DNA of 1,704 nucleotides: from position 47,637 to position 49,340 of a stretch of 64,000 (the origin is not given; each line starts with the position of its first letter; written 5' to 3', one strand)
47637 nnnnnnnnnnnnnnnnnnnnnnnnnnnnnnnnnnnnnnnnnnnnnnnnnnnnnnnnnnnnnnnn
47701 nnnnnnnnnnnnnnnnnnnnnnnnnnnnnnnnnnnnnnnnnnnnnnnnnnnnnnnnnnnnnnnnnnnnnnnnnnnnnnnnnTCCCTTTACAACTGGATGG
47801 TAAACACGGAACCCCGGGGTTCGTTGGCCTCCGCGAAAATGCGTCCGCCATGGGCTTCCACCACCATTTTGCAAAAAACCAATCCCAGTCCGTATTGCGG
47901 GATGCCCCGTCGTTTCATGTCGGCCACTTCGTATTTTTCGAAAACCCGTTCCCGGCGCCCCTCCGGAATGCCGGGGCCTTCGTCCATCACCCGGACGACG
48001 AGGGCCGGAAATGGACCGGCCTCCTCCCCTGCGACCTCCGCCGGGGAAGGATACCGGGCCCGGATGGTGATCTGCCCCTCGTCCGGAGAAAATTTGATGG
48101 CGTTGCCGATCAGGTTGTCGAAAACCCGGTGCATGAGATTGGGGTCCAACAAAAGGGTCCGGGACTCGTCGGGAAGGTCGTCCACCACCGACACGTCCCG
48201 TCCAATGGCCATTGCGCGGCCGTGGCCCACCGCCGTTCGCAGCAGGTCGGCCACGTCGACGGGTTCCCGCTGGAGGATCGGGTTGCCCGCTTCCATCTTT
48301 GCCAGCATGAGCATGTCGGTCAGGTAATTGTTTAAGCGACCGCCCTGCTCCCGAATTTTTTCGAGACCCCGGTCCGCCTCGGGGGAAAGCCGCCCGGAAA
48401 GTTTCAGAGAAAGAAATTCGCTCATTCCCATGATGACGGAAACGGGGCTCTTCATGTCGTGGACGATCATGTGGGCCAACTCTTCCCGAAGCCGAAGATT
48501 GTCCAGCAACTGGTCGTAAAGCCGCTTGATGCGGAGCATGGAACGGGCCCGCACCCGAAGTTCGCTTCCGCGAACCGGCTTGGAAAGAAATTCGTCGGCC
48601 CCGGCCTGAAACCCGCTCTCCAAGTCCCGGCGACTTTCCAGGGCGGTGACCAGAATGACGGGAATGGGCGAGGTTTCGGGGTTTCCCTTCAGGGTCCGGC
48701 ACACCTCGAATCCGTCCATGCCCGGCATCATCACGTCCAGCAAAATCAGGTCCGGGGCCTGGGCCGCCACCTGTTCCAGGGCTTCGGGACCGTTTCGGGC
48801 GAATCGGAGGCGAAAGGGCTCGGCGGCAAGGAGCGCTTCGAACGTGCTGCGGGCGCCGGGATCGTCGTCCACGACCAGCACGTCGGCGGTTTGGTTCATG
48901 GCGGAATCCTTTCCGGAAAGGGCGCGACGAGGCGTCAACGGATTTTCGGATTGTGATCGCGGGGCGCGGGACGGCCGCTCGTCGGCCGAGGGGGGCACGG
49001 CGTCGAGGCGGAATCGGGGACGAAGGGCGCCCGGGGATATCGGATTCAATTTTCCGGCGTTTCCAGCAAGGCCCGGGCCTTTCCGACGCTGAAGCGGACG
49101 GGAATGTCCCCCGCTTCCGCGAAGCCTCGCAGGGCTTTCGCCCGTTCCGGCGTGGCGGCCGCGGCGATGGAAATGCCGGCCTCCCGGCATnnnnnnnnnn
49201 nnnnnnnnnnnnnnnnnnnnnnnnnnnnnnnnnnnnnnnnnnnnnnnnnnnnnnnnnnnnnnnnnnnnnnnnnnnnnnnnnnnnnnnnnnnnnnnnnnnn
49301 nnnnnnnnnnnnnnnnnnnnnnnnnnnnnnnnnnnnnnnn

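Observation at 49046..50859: Sigma54 activator with no sensory domain, followed directly by a REC-STAS protein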

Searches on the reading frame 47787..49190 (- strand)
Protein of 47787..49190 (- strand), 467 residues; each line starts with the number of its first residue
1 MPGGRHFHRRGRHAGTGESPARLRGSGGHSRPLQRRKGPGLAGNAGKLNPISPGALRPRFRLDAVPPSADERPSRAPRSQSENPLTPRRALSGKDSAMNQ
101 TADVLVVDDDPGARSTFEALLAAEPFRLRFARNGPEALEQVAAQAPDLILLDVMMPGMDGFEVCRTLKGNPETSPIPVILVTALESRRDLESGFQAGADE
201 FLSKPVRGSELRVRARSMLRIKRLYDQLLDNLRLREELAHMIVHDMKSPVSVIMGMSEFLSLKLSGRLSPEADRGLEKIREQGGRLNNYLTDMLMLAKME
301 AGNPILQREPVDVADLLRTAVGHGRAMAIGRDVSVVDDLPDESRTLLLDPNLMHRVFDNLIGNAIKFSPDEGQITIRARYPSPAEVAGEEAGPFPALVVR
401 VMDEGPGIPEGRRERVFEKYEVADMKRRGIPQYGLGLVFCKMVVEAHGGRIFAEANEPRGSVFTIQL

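Call 5: search_protein_families(library=pfam, proteins=[window:47787-49190:-], max_evalue=0.01)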
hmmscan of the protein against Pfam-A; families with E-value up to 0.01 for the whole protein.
window:47787-49190:- (467 aa): 3 families
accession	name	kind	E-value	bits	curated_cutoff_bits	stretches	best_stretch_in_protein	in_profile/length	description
PF00072.30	Response_reg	-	1.1e-27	96.8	30.2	1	104-214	1-109/111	Response regulator receiver domain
PF02518.31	HATPase_c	-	2.4e-21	76.7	26.4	1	349-467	2-107/111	Histidine kinase-, DNA gyrase B-, and HSP90-like ATPase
PF00512.31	HisKA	-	1.9e-12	47.5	26.9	1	235-302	2-66/66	His Kinase A (phospho-acceptor) domain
